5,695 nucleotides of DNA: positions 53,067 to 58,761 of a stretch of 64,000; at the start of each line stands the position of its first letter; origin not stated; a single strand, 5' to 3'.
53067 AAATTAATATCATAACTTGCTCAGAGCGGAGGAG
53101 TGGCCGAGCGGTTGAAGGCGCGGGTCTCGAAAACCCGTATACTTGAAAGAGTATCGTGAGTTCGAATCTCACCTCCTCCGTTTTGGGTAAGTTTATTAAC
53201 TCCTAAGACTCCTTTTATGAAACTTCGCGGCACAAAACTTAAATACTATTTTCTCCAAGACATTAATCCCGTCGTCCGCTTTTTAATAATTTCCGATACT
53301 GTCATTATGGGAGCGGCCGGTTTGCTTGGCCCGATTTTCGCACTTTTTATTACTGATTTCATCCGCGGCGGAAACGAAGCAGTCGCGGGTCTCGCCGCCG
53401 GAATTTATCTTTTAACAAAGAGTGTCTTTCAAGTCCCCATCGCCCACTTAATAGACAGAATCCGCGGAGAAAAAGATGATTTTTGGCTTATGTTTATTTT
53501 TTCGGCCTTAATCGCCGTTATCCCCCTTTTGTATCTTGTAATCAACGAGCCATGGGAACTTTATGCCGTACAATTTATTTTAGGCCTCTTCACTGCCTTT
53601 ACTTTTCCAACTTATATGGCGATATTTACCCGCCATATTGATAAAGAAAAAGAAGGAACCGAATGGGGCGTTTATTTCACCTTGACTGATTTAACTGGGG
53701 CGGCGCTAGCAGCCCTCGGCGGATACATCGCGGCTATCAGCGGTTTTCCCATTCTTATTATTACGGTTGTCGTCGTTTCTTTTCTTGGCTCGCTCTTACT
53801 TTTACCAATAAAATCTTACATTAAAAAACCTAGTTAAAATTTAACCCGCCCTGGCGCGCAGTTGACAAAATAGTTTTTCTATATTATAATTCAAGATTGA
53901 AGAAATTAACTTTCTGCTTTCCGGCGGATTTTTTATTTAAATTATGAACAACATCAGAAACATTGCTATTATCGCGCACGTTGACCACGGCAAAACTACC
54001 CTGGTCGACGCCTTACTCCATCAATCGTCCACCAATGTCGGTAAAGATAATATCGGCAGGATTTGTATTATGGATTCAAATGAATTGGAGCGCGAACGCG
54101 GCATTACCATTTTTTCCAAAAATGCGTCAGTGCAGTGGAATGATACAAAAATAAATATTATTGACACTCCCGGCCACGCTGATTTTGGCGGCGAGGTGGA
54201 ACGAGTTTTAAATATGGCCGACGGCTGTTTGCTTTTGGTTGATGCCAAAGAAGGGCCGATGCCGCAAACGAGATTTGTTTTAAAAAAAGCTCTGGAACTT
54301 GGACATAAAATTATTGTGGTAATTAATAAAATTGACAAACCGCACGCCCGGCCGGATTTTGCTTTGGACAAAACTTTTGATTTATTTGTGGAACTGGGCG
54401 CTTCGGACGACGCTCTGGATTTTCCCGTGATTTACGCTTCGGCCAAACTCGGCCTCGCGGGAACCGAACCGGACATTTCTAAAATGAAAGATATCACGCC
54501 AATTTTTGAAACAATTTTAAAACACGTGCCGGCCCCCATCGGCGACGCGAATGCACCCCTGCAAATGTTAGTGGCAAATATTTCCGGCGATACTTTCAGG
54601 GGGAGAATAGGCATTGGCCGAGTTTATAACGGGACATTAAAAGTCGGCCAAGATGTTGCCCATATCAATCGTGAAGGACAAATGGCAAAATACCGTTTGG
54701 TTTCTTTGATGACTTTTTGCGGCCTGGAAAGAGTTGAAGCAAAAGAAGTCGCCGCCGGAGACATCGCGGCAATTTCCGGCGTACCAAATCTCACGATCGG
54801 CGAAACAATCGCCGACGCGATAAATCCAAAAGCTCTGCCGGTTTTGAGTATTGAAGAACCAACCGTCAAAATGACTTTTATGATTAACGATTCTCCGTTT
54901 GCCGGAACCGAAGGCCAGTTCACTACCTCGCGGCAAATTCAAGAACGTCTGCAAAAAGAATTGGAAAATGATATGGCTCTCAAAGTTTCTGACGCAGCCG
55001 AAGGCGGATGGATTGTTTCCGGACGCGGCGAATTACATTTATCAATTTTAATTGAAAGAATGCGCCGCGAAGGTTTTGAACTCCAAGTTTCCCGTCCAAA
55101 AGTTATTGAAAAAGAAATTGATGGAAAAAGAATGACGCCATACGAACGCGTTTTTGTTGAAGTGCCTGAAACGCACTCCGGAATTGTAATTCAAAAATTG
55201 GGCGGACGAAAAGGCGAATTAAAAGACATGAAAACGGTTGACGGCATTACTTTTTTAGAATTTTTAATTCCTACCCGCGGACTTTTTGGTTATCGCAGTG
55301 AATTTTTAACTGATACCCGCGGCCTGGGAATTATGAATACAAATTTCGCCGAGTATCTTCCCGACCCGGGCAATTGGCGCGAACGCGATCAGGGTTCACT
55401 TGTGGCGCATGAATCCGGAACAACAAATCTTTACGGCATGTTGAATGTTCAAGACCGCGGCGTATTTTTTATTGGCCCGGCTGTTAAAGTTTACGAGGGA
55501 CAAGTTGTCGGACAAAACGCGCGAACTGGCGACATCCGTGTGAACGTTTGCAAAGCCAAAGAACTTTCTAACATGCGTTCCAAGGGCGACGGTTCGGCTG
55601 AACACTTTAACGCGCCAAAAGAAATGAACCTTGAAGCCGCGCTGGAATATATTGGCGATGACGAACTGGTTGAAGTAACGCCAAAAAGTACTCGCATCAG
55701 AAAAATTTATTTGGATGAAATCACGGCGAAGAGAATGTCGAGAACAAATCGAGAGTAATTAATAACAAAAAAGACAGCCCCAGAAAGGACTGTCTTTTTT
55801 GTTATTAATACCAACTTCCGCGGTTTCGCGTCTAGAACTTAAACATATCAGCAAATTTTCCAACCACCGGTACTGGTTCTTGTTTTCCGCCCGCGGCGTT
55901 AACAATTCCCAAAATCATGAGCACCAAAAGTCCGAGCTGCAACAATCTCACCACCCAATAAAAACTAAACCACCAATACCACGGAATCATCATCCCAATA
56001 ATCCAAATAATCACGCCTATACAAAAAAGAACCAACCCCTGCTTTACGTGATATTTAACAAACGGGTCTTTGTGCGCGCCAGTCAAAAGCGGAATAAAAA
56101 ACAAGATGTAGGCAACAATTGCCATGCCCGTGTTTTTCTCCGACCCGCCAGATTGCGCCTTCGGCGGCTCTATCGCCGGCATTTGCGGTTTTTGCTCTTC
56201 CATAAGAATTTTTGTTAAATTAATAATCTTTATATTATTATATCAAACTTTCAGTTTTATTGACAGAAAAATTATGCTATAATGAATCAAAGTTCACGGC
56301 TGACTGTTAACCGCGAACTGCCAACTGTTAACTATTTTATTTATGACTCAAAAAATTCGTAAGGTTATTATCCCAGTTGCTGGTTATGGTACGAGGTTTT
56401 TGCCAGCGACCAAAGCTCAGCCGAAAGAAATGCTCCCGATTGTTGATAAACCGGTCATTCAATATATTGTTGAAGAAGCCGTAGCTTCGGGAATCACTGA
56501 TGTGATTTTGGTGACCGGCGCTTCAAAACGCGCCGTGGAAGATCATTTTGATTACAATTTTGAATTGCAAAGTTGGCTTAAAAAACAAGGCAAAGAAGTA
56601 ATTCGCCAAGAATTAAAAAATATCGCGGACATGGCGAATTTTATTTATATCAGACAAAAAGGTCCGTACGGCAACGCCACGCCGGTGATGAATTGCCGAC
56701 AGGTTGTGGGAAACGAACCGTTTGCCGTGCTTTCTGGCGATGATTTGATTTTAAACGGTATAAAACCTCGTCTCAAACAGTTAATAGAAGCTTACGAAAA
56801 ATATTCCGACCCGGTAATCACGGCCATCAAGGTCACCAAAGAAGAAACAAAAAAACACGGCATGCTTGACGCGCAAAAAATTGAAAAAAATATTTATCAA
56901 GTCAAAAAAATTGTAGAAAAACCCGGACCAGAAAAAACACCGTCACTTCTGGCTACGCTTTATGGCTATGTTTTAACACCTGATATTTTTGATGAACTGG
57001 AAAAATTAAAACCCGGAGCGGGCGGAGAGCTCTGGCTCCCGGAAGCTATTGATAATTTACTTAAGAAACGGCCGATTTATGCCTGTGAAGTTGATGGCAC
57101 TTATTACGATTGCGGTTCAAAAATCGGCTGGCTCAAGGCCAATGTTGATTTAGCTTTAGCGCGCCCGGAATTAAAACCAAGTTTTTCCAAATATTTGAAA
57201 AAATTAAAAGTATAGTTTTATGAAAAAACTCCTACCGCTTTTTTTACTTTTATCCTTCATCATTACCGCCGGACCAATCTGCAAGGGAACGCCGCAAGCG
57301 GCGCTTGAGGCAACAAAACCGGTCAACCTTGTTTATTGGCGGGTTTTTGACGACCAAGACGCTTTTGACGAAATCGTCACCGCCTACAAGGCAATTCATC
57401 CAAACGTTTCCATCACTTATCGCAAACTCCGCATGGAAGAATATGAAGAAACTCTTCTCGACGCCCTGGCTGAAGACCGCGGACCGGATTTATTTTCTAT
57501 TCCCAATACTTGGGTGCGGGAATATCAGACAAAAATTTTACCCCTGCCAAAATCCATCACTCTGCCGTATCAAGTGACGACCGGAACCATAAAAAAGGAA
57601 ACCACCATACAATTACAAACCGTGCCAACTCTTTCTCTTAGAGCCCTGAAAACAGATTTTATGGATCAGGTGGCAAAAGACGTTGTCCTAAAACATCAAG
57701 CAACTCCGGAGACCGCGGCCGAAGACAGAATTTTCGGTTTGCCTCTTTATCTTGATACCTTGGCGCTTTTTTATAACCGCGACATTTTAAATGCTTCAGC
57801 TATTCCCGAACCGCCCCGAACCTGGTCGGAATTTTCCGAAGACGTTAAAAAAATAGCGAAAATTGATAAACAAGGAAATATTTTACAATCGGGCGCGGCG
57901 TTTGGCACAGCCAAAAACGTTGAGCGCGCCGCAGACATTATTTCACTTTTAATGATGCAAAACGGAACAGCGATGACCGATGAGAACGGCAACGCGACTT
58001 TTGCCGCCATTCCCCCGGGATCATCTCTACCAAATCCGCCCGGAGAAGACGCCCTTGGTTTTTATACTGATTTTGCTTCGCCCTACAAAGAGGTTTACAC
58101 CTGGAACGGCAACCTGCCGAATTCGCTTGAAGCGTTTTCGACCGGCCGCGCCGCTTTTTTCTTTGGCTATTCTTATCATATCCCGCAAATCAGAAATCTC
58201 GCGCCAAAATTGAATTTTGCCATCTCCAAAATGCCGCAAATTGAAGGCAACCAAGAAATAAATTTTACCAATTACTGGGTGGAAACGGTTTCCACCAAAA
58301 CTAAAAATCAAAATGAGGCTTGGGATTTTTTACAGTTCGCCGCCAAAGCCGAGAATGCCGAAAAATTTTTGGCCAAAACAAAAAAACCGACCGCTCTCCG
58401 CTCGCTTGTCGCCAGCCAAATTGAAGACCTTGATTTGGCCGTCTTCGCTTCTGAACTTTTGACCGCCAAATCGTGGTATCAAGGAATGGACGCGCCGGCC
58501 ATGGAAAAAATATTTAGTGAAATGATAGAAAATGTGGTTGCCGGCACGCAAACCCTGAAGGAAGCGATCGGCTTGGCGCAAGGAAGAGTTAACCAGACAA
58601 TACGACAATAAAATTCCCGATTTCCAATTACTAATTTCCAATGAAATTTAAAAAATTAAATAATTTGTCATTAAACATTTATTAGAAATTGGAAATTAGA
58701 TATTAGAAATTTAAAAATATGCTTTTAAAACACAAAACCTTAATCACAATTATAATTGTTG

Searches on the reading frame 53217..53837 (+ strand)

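Call 10: search_protein_families(library=pfam, proteins=[window:53217-53837:+], max_evalue=0.00001)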
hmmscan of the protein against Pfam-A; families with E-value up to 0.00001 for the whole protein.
window:53217-53837:+ (206 aa): 1 family
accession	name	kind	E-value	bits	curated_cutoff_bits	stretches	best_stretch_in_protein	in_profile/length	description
PF07690.21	MFS_1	-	1.5e-18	67.3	33.4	1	29-197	7-173/347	Major Facilitator Superfamily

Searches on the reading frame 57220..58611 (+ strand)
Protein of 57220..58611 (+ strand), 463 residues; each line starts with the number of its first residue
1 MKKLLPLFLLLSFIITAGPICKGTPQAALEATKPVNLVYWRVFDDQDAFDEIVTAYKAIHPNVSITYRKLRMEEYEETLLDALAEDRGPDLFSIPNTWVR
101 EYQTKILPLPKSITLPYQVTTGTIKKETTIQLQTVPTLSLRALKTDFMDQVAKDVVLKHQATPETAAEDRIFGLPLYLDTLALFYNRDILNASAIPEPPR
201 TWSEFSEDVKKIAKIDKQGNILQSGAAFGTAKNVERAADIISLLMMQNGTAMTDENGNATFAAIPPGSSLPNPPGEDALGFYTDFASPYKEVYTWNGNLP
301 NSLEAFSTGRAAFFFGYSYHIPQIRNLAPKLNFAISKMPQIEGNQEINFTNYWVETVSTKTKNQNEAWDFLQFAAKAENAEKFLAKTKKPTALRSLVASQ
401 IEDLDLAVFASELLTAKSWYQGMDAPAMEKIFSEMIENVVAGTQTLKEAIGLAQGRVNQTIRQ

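Call 10: search_protein_families(library=pfam, proteins=[window:57220-58611:+], max_evalue=0.00001)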
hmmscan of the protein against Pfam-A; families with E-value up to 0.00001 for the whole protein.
window:57220-58611:+ (463 aa): 2 families
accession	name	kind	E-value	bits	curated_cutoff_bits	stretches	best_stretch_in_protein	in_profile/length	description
PF01547.30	SBP_bac_1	-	3e-25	90.3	26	1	46-380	5-306/307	Bacterial extracellular solute-binding protein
PF13416.11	SBP_bac_8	-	1.1e-22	81.6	27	1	52-398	2-267/279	Bacterial extracellular solute-binding protein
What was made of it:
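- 57220..58611 (+): MalE-like (SBP_bac_1) solute-binding protein homolog, 463 aa. It has an N-terminal signal sequence and a near-invariant Cys21, so it is lipoprotein-like. It is the conserved leader gene of the pilin array. Pfam SBP_bac_1 at 90 bits (call 10).
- On SBP_bac_1 solute-binding proteins (for gene 57220-58611): PF01547 at 90.3 bits against 26 (call 10).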

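Call 58: list_cluster_members(proteins=[P0001, window:57220-58611:+, window:18296-20107:+, window:59801-60313:+, window:63019-63423:+])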
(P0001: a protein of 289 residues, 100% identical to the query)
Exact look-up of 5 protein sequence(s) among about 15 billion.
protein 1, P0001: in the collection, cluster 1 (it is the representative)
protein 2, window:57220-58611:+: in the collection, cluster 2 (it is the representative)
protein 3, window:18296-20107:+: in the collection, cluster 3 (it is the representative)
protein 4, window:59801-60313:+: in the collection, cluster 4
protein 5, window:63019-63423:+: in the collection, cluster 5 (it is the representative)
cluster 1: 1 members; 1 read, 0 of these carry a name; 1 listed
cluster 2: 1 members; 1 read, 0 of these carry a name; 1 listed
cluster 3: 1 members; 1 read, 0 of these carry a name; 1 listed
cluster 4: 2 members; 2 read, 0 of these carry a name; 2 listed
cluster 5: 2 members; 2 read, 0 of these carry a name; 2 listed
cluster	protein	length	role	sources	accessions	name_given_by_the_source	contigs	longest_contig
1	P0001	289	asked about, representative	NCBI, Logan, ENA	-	-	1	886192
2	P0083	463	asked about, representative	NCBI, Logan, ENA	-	-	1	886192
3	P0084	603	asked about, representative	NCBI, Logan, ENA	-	-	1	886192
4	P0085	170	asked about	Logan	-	-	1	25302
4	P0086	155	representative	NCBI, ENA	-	-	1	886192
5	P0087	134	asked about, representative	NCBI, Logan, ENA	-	-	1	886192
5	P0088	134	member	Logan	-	-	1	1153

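Call 59: search_solved_structures(query=window:57220-58611:+, max_evalue=0.001)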
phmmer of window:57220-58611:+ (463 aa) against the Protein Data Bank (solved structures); distinct sequences matched with E-value up to 0.001: 32.
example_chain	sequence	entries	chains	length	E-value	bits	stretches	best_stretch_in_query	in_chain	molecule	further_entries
4qrz_A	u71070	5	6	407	1.9e-11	46.7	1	143-455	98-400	ABC-TYPE SUGAR TRANSPORTER | ABC transporter, substrate binding protein (Sugar)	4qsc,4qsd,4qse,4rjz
7nbz_A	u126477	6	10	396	1.6e-10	43.7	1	167-405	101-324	Sulfoquinovosyl binding protein | Sulfoquinovosyl glycerol-binding protein SmoF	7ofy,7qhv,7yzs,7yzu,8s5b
3uor_A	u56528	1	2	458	2.4e-10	43.1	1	168-210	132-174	ABC transporter sugar binding protein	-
4r9f_A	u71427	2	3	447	6.6e-10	41.6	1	168-378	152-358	MBP1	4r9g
9xf5_A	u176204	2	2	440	7e-10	41.5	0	32-103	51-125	ABC transporter substrate-binding protein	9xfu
1eu8_A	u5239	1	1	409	1.1e-09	40.8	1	169-376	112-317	TREHALOSE/MALTOSE BINDING PROTEIN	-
5ci5_A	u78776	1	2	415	2.3e-09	39.8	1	171-460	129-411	Extracellular solute-binding protein family 1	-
5ysb_A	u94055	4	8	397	5e-08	35.4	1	165-261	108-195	Lin1841 protein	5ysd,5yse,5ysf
8art_A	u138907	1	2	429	4.3e-07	32.4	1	167-207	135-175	Putative secreted maltose-binding protein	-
4rk2_A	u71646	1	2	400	1.5e-06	30.6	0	164-213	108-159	Putative sugar ABC transporter, substrate-binding protein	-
6rjy_A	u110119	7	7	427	2.5e-06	29.8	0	156-232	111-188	Arabino-oligosaccharids-binding protein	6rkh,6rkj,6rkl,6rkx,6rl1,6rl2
7x0i_A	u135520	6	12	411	8.4e-06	28.1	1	167-436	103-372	CbpB | CpbB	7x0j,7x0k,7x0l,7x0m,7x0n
9xor_A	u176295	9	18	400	1.4e-05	27.4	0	162-212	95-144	maltose-binding protein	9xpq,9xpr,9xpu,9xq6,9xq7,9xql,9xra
5tu0_A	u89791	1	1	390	1.9e-05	26.9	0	164-193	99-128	Lmo2125 protein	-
2hq0_A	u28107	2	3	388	4.5e-05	25.7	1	118-408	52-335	Sugar ABC transporter, sugar-binding protein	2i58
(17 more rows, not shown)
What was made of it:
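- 57220..58611 (+): Its PDB relatives are sugar-binding proteins (call 59).
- On SBP_bac_1 solute-binding proteins (for gene 57220-58611): PDB relatives are sugar ABC binding proteins, E down to 2e-11 (call 59).
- The protein is related to sugar-binding proteins (call 59).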

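Call 81: find_related_loci(query=A6, collection=metagenome_contigs, flank=6000)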
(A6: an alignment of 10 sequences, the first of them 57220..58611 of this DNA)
Query A6 (463 aa) in metagenome_contigs; peptide patterns used: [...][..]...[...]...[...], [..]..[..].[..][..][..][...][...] (x = any residue, [..] = any of these).
600 stretches matched a pattern (row limit reached: there are more); 503 encode a relative of the query (tblastn E <= 1e-3); the best 80 are kept; 80 distinct loci.
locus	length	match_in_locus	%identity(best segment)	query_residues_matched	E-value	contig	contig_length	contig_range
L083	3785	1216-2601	90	2-463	0e+0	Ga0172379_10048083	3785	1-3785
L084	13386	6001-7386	90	2-463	0e+0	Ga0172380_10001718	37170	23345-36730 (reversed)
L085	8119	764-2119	89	12-463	0e+0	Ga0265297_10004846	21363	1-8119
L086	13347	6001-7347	90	14-463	0e+0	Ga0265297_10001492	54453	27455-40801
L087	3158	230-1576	76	14-462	0e+0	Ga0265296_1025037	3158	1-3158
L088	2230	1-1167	89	75-463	0e+0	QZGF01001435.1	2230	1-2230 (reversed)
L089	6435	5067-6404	74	17-462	0e+0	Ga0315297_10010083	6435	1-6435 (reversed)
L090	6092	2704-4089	70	1-462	0e+0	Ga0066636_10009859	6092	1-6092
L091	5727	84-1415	59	18-461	0e+0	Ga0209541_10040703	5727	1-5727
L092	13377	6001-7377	57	1-461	5e-176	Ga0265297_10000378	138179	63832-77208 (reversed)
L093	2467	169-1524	58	3-460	0e+0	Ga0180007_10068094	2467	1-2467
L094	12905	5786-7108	60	20-461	6e-170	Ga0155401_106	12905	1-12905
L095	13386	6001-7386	54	2-462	9e-170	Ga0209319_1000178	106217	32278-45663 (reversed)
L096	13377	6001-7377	55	4-462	1e-168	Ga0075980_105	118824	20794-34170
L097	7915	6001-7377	55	4-462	1e-168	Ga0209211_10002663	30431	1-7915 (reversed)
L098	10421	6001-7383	53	3-462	5e-168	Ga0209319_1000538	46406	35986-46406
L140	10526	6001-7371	52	1-460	1e-152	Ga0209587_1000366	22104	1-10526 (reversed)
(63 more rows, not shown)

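Call 95: search_protein_families(library=pfam, proteins=[L098:4283-5839:+, L140:2565-5855:+], max_evalue=0.001)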
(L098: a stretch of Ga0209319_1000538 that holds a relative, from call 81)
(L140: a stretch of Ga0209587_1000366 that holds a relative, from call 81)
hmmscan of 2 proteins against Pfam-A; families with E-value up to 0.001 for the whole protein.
L098:4283-5839:+ (518 aa): 10 families
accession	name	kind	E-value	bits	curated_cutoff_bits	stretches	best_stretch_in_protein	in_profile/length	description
PF01078.27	Mg_chelatase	-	4.6e-93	310.8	20.3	1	205-411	1-206/207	Magnesium chelatase, subunit ChlI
PF13541.12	ChlI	-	3.1e-45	153.4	27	1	36-156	5-121/121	Subunit ChlI of Mg-chelatase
PF13335.12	Mg_chelatase_C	-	2.4e-31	108.6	26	1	419-514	2-94/94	Magnesium chelatase, subunit ChlI C-terminal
PF05362.19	Lon_C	-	1.7e-09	38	21.1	1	57-180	73-201/205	Lon protease (S16) C-terminal proteolytic domain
PF00493.29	MCM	-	5.7e-09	35.9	23.3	1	304-373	114-183/224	MCM P-loop domain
PF07728.20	AAA_5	-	1.3e-08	35.4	22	1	228-367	1-126/139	AAA domain (dynein-related subfamily)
PF00158.32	Sigma54_activat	-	4.9e-07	30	20.2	1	214-362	10-142/168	Sigma-54 interaction domain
PF05496.18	RuvB_N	-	9.6e-05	22.6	27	0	207-247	7-54/159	Holliday junction DNA helicase RuvB P-loop domain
PF00004.35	AAA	-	0.00047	21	21.2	0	229-246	1-18/131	ATPase family associated with various cellular activities (AAA)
PF13191.12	AAA_16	-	0.00082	20.3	32.6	0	213-250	10-48/167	AAA ATPase domain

L140:2565-5855:+ (1096 aa): 5 families
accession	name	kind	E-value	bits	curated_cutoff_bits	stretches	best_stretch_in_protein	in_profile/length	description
PF02463.25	SMC_N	-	3.3e-41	141.6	40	1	2-1077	1-219/220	RecF/RecN/SMC N terminal domain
PF13476.12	AAA_23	-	3.4e-15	57.7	27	1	5-257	1-194/201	AAA domain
PF13304.12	AAA_21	-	1.5e-12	48.7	27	2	914-1056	220-299/304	AAA domain, putative AbiEii toxin, Type IV TA system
PF13175.12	AAA_15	-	3.2e-05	24.2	32.1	1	1-317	1-266/374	AAA ATPase domain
PF13555.12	AAA_29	-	0.00023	21.3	27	1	26-54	17-45/61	P-loop containing region of AAA domain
